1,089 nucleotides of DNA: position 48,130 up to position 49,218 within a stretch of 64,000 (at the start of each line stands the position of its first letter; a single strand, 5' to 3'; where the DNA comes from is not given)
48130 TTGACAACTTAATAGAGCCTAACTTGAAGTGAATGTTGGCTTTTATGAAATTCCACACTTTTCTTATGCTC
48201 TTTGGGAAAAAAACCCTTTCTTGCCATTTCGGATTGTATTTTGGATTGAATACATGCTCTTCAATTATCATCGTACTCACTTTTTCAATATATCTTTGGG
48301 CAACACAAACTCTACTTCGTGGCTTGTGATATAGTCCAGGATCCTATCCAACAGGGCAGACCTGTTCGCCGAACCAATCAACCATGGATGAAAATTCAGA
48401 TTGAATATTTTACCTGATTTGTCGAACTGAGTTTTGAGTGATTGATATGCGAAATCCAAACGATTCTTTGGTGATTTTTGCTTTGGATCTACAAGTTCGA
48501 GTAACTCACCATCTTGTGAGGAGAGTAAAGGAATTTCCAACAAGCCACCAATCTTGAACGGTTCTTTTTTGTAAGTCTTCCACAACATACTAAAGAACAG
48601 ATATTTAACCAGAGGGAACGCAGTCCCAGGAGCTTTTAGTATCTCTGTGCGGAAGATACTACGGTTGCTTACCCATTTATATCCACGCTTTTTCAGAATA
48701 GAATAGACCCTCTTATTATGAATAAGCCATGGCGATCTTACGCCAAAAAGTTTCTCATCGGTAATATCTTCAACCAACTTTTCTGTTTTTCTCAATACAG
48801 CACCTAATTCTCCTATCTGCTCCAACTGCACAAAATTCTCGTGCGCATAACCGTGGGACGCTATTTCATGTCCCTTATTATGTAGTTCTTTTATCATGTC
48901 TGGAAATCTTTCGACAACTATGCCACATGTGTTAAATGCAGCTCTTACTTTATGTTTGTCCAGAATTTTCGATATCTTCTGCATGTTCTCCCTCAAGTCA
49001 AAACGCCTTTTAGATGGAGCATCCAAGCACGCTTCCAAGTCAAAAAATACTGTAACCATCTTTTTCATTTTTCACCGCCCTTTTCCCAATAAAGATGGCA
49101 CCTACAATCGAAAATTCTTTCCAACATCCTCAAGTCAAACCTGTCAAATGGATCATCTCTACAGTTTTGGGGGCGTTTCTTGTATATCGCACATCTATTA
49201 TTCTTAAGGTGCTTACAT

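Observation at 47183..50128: Tightly coupled four-gene module: methyltransferase, YkgJ-type Cys protein, CE4 deacetylase, SPASM radical SAM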

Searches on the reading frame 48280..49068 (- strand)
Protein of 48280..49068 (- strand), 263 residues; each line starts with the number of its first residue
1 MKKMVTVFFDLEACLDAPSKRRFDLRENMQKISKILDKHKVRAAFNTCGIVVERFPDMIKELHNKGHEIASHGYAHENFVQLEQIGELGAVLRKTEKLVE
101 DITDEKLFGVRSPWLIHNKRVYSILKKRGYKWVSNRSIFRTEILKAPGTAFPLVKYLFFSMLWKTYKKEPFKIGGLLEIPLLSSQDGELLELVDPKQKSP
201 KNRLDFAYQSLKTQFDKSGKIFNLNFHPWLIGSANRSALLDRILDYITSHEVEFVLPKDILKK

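Call 4: search_protein_families(library=pfam, proteins=[window:48280-49068:-], max_evalue=0.01)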
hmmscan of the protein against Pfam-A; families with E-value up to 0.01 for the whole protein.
window:48280-49068:- (263 aa): 3 families
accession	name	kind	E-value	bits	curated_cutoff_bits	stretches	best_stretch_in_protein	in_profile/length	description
PF01522.26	Polysacc_deac_1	-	2.1e-16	60.4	23.1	1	3-132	7-123/124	Polysaccharide deacetylase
PF10096.14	DUF2334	-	0.00044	20.3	26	1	54-78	54-78/203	Uncharacterized protein conserved in bacteria (DUF2334)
PF03065.20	Glyco_hydro_57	-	0.005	16.6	21.2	1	53-133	81-169/291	Glycosyl hydrolase family 57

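Call 5: search_protein_families(library=ncbifam, proteins=[window:48280-49068:-], max_evalue=0.01)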
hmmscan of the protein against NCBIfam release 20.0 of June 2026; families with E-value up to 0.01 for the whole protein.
window:48280-49068:- (263 aa): 9 families
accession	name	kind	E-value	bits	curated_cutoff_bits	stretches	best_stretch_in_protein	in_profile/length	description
TIGR03006.1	pepcterm_polyde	equivalog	2.9e-23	82.3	276.2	1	24-138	31-145/272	XrtA system polysaccharide deacetylase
TIGR02764.1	spore_ybaN_pdaB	equivalog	8.6e-16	58.3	237.4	1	27-134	19-125/191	polysaccharide deacetylase family sporulation protein PdaB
TIGR02884.1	spore_pdaA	equivalog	6.9e-11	42.3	298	1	29-133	52-156/224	delta-lactam-biosynthetic de-N-acetylase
NF045821.1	PgAcgDacpgdA1_Bac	equivalog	2.2e-10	39.9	400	1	31-114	105-187/282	peptidoglycan-N-acetylglucosamine deacetylase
TIGR03212.1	uraD_N-term-dom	equivalog_domain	2.5e-10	39.9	424.6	2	26-133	76-181/297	allantoinase PuuE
TIGR04243.1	nodulat_NodB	equivalog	2.3e-09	37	240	1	31-131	19-119/197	chitooligosaccharide deacetylase NodB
TIGR02873.1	spore_ylxY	hypoth_equivalog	3.3e-09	36.4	391.5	1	27-108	98-178/268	probable sporulation protein, polysaccharide deacetylase family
NF045822.1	PgAcgDacpgdA2_Bac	equivalog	3.6e-07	29.8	400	1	31-113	86-167/274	peptidoglycan-N-acetylglucosamine deacetylase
NF045820.1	PgAcgDacpgdA_Strep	equivalog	0.0033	16.3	800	1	32-83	286-337/463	peptidoglycan-N-acetylglucosamine deacetylase PgdA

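Call 18: find_homologous_proteins(query=window:48280-49068:-, max_evalue=0.00001)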
Query window:48280-49068:- (263 aa): 252 proteins with E <= 0.00001 among 1100 candidates; the best 120 are listed.
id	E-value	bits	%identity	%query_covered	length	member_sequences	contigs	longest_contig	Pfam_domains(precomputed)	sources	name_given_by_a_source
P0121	1.3e-160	551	94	100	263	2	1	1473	PF01522.27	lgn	-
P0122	2.0e-149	514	88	99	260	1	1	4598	PF01522.27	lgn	-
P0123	3.1e-109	383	62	99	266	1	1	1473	PF01522.27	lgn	-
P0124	1.1e-107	378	63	99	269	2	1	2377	PF01522.27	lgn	-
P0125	3.4e-107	376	63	99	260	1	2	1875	PF01522.27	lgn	-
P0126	3.1e-105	369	62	100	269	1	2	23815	PF03065.21,PF01522.27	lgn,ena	-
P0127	7.3e-105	368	62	99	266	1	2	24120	PF01522.27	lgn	-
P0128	2.8e-104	366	62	99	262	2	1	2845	PF01522.27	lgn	-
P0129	4.4e-103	362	61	99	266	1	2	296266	PF01522.27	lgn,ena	-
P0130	3.7e-102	359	60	99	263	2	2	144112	PF03065.21,PF01522.27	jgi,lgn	jgi:peptidoglycan/xylan/chitin deacetylase (PgdA/CDA1 family)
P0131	4.4e-101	356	60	98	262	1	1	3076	PF01522.27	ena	-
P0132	4.8e-101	356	59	99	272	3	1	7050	PF01522.27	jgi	-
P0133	2.8e-100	353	59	98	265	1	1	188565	PF01522.27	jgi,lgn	jgi:peptidoglycan/xylan/chitin deacetylase (PgdA/CDA1 family)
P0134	4.0e-100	353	58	100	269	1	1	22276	PF01522.27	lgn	-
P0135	2.2e-97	344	59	98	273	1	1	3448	PF01522.27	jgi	-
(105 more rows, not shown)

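Call 21: find_related_loci(query=A2, collection=metagenome_contigs, flank=8000)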
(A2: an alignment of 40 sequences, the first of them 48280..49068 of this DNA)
Query A2 (263 aa) in metagenome_contigs; peptide patterns used: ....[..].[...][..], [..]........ (x = any residue, [..] = any of these).
272 stretches matched a pattern; 74 encode a relative of the query (tblastn E <= 1e-3); 74 distinct loci.
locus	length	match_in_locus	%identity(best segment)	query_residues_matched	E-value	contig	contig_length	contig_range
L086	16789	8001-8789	59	1-259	5e-107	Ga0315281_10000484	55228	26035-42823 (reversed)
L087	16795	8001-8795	51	3-262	4e-90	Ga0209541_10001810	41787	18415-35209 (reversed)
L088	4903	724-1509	50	3-262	2e-82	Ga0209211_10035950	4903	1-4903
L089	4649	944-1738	50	1-260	3e-82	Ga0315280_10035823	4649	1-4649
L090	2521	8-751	51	20-262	8e-84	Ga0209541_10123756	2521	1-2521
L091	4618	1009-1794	49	3-262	4e-77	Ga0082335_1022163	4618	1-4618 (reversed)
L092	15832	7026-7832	47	5-260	3e-76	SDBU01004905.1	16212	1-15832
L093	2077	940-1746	46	1-260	7e-77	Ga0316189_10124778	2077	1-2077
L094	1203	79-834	47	3-253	2e-77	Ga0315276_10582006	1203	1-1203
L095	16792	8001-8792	45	1-261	4e-68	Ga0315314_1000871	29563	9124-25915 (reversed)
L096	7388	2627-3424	46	3-261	3e-67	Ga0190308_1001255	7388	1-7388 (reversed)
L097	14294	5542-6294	46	3-260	6e-65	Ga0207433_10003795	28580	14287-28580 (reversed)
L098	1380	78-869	42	3-260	1e-67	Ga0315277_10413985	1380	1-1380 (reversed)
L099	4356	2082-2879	41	1-260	6e-64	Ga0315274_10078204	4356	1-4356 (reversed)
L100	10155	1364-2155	43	3-260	3e-63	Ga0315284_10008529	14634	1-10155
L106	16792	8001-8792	41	3-260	2e-59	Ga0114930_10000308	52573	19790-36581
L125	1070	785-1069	65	1-95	1e-39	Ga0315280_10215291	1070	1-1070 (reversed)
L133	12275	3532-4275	45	3-249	6e-67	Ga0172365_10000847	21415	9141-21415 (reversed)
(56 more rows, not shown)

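Call 23: find_encoding_contigs(protein=P0126, flank=10000, max_places=1)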
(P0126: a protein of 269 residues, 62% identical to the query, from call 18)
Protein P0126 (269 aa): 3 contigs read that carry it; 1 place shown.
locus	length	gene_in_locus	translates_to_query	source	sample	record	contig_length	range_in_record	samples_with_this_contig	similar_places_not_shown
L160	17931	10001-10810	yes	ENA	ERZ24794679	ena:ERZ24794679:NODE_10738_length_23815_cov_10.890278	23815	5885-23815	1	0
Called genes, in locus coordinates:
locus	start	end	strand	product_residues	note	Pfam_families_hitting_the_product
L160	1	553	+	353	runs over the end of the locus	PF04101:Glyco_tran_28_C, PF01522:Polysacc_deac_1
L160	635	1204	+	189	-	PF08241:Methyltransf_11, PF13489:Methyltransf_23, PF13649:Methyltransf_25 (faint), PF13847:Methyltransf_31 (faint)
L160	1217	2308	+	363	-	PF13439:Glyco_transf_4, PF00534:Glycos_transf_1, PF13692:Glyco_trans_1_4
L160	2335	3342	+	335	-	PF00106:adh_short (weak), PF01073:3Beta_HSD, PF01370:Epimerase, PF02719:Polysacc_synt_2, PF04321:RmlD_sub_bind, PF07993:NAD_binding_4 (faint), PF16363:GDP_Man_Dehyd, PF13460:NAD_binding_10 (weak)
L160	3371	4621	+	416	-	PF08421:Methyltransf_13, PF13489:Methyltransf_23, PF08484:Methyltransf_14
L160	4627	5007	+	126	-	PF12973:Cupin_7 (weak), PF14667:Polysacc_synt_C, PF07883:Cupin_2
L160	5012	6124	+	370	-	PF01041:DegT_DnrJ_EryC1, PF00155:Aminotran_1_2, PF00266:Aminotran_5 (weak), PF01053:Cys_Met_Meta_PP (weak)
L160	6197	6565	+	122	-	PF04892:VanZ-LLP1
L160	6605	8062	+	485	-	PF02310:B12-binding, PF04055:Radical_SAM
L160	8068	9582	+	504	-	PF01943:Polysacc_synt, PF13440:Polysacc_synt_3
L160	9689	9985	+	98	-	-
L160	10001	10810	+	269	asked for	PF01522:Polysacc_deac_1, PF03065:Glyco_hydro_57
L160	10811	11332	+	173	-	PF08241:Methyltransf_11, PF08242:Methyltransf_12 (weak), PF13649:Methyltransf_25 (faint)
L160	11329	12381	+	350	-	PF00535:Glycos_transf_2, PF10111:Glyco_tranf_2_2, PF13641:Glyco_tranf_2_3, PF13632:Glyco_trans_2_3 (faint)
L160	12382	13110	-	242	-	PF01370:Epimerase, PF04321:RmlD_sub_bind, PF01073:3Beta_HSD, PF02719:Polysacc_synt_2, PF16363:GDP_Man_Dehyd, PF07993:NAD_binding_4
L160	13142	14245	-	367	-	PF01073:3Beta_HSD, PF01370:Epimerase, PF02719:Polysacc_synt_2, PF04321:RmlD_sub_bind (weak), PF16363:GDP_Man_Dehyd, PF13460:NAD_binding_10 (weak), PF08485:Polysacc_syn_2C (weak)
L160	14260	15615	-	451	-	PF02310:B12-binding, PF04055:Radical_SAM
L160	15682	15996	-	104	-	PF05523:FdtA (weak), PF14667:Polysacc_synt_C (weak)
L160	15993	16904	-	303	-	PF13506:Glyco_transf_21 (weak), PF13641:Glyco_tranf_2_3, PF00535:Glycos_transf_2, PF10111:Glyco_tranf_2_2 (weak)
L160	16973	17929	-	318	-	?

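Call 24: find_encoding_contigs(protein=P0129, flank=10000, max_places=1)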
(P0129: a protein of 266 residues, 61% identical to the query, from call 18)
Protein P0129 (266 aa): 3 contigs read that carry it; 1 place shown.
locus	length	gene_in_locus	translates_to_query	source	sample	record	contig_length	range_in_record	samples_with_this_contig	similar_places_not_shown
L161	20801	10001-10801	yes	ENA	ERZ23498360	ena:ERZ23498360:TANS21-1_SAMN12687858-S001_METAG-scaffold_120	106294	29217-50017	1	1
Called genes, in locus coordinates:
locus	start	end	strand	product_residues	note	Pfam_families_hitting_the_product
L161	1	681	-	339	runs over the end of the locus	PF01073:3Beta_HSD, PF01370:Epimerase, PF02719:Polysacc_synt_2, PF04321:RmlD_sub_bind, PF05368:NmrA (weak), PF07993:NAD_binding_4, PF13460:NAD_binding_10, PF16363:GDP_Man_Dehyd, +1 more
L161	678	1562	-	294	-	PF01370:Epimerase, PF04321:RmlD_sub_bind, PF16363:GDP_Man_Dehyd, PF01073:3Beta_HSD, PF02719:Polysacc_synt_2, PF07993:NAD_binding_4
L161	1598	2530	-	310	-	PF00535:Glycos_transf_2, PF10111:Glyco_tranf_2_2 (weak), PF13641:Glyco_tranf_2_3, PF13712:Glyco_tranf_2_5 (faint), PF13632:Glyco_trans_2_3 (weak)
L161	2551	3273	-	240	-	PF00483:NTP_transferase, PF12804:NTP_transf_3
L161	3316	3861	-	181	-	PF05148:Methyltransf_8 (weak), PF08241:Methyltransf_11, PF08242:Methyltransf_12 (faint), PF13847:Methyltransf_31 (faint), PF01209:Ubie_methyltran (weak), PF13649:Methyltransf_25 (weak)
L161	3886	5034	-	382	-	PF04055:Radical_SAM, PF13186:SPASM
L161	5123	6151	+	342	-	PF01073:3Beta_HSD, PF01370:Epimerase, PF02719:Polysacc_synt_2, PF04321:RmlD_sub_bind (weak), PF13460:NAD_binding_10 (weak), PF16363:GDP_Man_Dehyd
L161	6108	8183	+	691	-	PF01370:Epimerase, PF04321:RmlD_sub_bind, PF02719:Polysacc_synt_2, PF07993:NAD_binding_4 (faint), PF16363:GDP_Man_Dehyd, PF08421:Methyltransf_13, PF13489:Methyltransf_23, PF08484:Methyltransf_14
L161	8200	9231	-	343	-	PF00535:Glycos_transf_2, PF10111:Glyco_tranf_2_2 (faint), PF13641:Glyco_tranf_2_3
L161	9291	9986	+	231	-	PF08241:Methyltransf_11, PF13649:Methyltransf_25 (weak)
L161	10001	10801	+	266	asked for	PF01522:Polysacc_deac_1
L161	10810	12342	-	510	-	PF01554:MatE, PF01943:Polysacc_synt, PF03023:MurJ (weak)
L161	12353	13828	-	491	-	PF02310:B12-binding, PF04055:Radical_SAM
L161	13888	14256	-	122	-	PF04892:VanZ-LLP1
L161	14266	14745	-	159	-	PF04101:Glyco_tran_28_C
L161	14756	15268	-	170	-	PF08660:Alg14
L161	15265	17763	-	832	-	PF09586:YfhO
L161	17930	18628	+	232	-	PF00535:Glycos_transf_2, PF10111:Glyco_tranf_2_2, PF13641:Glyco_tranf_2_3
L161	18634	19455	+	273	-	PF01522:Polysacc_deac_1, PF10096:DUF2334 (weak), PF11959:DUF3473 (weak)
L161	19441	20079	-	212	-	PF02353:CMAS, PF05401:NodS, PF13489:Methyltransf_23, PF05175:MTS, PF07021:MetW, PF08241:Methyltransf_11, PF08242:Methyltransf_12, PF13649:Methyltransf_25, +4 more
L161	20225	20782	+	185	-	PF13489:Methyltransf_23, PF08241:Methyltransf_11, PF13847:Methyltransf_31 (faint)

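Call 25: find_encoding_contigs(protein=P0133, flank=10000, max_places=1)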
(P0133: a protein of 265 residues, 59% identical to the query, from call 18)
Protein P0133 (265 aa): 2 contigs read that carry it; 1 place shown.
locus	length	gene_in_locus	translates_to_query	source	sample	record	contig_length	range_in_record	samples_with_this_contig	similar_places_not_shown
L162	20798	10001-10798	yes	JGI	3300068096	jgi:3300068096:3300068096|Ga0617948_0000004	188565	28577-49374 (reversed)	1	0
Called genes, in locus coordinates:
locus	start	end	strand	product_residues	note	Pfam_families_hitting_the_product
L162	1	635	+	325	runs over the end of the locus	PF00535:Glycos_transf_2, PF10111:Glyco_tranf_2_2 (weak), PF13641:Glyco_tranf_2_3, PF13506:Glyco_transf_21 (weak), PF13712:Glyco_tranf_2_5 (weak)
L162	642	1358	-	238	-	PF00483:NTP_transferase, PF12804:NTP_transf_3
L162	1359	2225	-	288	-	PF01073:3Beta_HSD, PF01370:Epimerase, PF04321:RmlD_sub_bind, PF16363:GDP_Man_Dehyd, PF02719:Polysacc_synt_2, PF07993:NAD_binding_4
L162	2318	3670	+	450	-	PF02310:B12-binding, PF04055:Radical_SAM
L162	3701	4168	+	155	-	PF00908:dTDP_sugar_isom, PF05523:FdtA (weak), PF14667:Polysacc_synt_C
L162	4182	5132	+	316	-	PF01073:3Beta_HSD, PF01370:Epimerase, PF02719:Polysacc_synt_2, PF04321:RmlD_sub_bind, PF07993:NAD_binding_4, PF13460:NAD_binding_10, PF16363:GDP_Man_Dehyd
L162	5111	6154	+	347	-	PF04321:RmlD_sub_bind, PF01073:3Beta_HSD, PF01370:Epimerase, PF02719:Polysacc_synt_2, PF13460:NAD_binding_10, PF16363:GDP_Man_Dehyd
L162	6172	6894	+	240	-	PF01370:Epimerase, PF04321:RmlD_sub_bind, PF01073:3Beta_HSD, PF16363:GDP_Man_Dehyd, PF02719:Polysacc_synt_2 (weak), PF07993:NAD_binding_4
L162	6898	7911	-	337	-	PF00535:Glycos_transf_2, PF10111:Glyco_tranf_2_2, PF13641:Glyco_tranf_2_3, PF13506:Glyco_transf_21 (faint)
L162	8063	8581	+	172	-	PF08241:Methyltransf_11, PF08242:Methyltransf_12 (weak), PF13489:Methyltransf_23, PF01209:Ubie_methyltran (weak), PF13649:Methyltransf_25 (weak), PF13847:Methyltransf_31 (weak)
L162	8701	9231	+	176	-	PF08241:Methyltransf_11, PF08242:Methyltransf_12 (weak), PF13489:Methyltransf_23, PF13649:Methyltransf_25 (weak), PF13847:Methyltransf_31 (weak)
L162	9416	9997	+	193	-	-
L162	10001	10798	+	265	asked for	PF01522:Polysacc_deac_1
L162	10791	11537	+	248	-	PF00535:Glycos_transf_2, PF10111:Glyco_tranf_2_2 (weak), PF13641:Glyco_tranf_2_3, PF13506:Glyco_transf_21 (weak), PF13712:Glyco_tranf_2_5 (faint)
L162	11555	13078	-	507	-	PF01554:MatE (faint), PF01943:Polysacc_synt, PF13440:Polysacc_synt_3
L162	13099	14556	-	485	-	PF02310:B12-binding, PF04055:Radical_SAM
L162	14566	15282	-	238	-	PF01066:CDP-OH_P_transf (weak)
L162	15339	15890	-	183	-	PF05148:Methyltransf_8 (weak), PF08241:Methyltransf_11, PF13489:Methyltransf_23 (weak), PF13847:Methyltransf_31 (faint)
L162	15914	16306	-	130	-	PF04892:VanZ-LLP1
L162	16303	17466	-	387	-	PF13439:Glyco_transf_4, PF13579:Glyco_trans_4_4 (weak), PF00534:Glycos_transf_1, PF13692:Glyco_trans_1_4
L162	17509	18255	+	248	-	PF00535:Glycos_transf_2, PF10111:Glyco_tranf_2_2, PF13641:Glyco_tranf_2_3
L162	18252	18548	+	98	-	-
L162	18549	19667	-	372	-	PF02350:Epimerase_2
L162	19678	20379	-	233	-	PF13489:Methyltransf_23, PF13847:Methyltransf_31 (faint), PF08241:Methyltransf_11, PF08242:Methyltransf_12 (faint)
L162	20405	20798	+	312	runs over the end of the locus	-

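Call 47: find_encoding_contigs(protein=P0122, flank=5000, max_places=1)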
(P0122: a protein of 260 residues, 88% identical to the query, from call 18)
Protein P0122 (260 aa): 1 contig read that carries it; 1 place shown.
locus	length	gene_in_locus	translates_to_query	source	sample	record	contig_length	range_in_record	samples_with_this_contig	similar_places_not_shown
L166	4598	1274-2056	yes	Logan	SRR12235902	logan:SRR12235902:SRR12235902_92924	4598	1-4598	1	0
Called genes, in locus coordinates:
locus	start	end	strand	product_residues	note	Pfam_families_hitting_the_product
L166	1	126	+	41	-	?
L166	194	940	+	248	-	PF13489:Methyltransf_23, PF08241:Methyltransf_11, PF13649:Methyltransf_25 (weak), PF13847:Methyltransf_31, PF03269:DUF268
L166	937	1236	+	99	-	-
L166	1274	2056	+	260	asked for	PF01522:Polysacc_deac_1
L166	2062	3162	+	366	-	PF04055:Radical_SAM, PF13186:SPASM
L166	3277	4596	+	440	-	?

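Call 58: search_protein_families(library=pfam, proteins=[L106:6812-7906:+, L162:9416-9994:+], max_evalue=0.001)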
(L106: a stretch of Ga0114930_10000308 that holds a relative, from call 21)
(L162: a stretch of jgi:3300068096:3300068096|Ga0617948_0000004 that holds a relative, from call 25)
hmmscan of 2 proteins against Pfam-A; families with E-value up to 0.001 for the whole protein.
L106:6812-7906:+ (365 aa): 3 families
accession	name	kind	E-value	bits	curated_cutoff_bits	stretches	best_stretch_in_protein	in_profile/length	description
PF04055.27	Radical_SAM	-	3.7e-28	99.2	29.5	1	42-203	2-166/166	Radical SAM superfamily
PF13353.11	Fer4_12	-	2.7e-08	34.7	22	1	46-143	14-115/137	4Fe-4S single cluster domain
PF13186.11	SPASM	-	2.3e-05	25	21.5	1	280-338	1-67/67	Iron-sulfur cluster-binding domain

L162:9416-9994:+ (193 aa): 1 family
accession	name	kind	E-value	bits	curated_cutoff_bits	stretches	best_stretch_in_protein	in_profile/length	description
PF01728.25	FtsJ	-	0.00011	22.6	24.1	1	40-123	19-102/181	FtsJ-like methyltransferase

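Call 60: search_solved_structures(query=A2, max_evalue=0.001, show_alignments=2)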
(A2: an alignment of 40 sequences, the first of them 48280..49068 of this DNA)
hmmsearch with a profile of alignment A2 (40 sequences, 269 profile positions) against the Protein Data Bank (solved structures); distinct sequences matched with E-value up to 0.001: 38.
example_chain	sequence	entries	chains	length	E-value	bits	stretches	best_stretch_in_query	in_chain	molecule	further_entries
3qbu_A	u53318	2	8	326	9e-21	77.9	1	20-266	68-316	Putative uncharacterized protein | peptidoglycan deacetylase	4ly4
7y51_A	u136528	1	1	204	5e-20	75.4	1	28-129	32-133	Predicted xylanase/chitin deacetylase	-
5o6y_A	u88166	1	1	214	9.9e-20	74.5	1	28-114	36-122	Peptidoglycan N-acetylglucosamine deacetylase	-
7fbw_A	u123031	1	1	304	1.2e-19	74.2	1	28-129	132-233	Predicted xylanase/chitin deacetylase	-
5o6y_B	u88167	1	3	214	2.6e-18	69.8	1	28-112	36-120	Peptidoglycan N-acetylglucosamine deacetylase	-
7bly_A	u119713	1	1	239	3.4e-18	69.4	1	28-146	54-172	Aspergillus niger contig An12c0130, genomic contig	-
4l1g_A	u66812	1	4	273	4.5e-18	69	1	28-112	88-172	Peptidoglycan N-acetylglucosamine deacetylase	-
3rxz_A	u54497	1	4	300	2.9e-17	66.4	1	30-130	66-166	Polysaccharide deacetylase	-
2y8u_A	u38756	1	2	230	1.2e-16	64.4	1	27-134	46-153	CHITIN DEACETYLASE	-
7ax7_A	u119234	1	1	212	7.1e-16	61.8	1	26-123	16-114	Endo-1,4-beta-xylanase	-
6hm9_A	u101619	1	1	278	2e-15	60.4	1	26-123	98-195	Putative polysaccharide deacetylase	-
1ny1_A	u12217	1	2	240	2.6e-15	60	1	26-155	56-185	Probable polysaccharide deacetylase pdaA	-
1w1a_1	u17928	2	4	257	3.1e-15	59.7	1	26-156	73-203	PROBABLE POLYSACCHARIDE DEACETYLASE PDAA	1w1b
1w17_A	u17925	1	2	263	3.3e-15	59.6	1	26-155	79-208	PROBABLE POLYSACCHARIDE DEACETYLASE PDAA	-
2c1g_A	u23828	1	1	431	1.1e-14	57.9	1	27-122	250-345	PEPTIDOGLYCAN GLCNAC DEACETYLASE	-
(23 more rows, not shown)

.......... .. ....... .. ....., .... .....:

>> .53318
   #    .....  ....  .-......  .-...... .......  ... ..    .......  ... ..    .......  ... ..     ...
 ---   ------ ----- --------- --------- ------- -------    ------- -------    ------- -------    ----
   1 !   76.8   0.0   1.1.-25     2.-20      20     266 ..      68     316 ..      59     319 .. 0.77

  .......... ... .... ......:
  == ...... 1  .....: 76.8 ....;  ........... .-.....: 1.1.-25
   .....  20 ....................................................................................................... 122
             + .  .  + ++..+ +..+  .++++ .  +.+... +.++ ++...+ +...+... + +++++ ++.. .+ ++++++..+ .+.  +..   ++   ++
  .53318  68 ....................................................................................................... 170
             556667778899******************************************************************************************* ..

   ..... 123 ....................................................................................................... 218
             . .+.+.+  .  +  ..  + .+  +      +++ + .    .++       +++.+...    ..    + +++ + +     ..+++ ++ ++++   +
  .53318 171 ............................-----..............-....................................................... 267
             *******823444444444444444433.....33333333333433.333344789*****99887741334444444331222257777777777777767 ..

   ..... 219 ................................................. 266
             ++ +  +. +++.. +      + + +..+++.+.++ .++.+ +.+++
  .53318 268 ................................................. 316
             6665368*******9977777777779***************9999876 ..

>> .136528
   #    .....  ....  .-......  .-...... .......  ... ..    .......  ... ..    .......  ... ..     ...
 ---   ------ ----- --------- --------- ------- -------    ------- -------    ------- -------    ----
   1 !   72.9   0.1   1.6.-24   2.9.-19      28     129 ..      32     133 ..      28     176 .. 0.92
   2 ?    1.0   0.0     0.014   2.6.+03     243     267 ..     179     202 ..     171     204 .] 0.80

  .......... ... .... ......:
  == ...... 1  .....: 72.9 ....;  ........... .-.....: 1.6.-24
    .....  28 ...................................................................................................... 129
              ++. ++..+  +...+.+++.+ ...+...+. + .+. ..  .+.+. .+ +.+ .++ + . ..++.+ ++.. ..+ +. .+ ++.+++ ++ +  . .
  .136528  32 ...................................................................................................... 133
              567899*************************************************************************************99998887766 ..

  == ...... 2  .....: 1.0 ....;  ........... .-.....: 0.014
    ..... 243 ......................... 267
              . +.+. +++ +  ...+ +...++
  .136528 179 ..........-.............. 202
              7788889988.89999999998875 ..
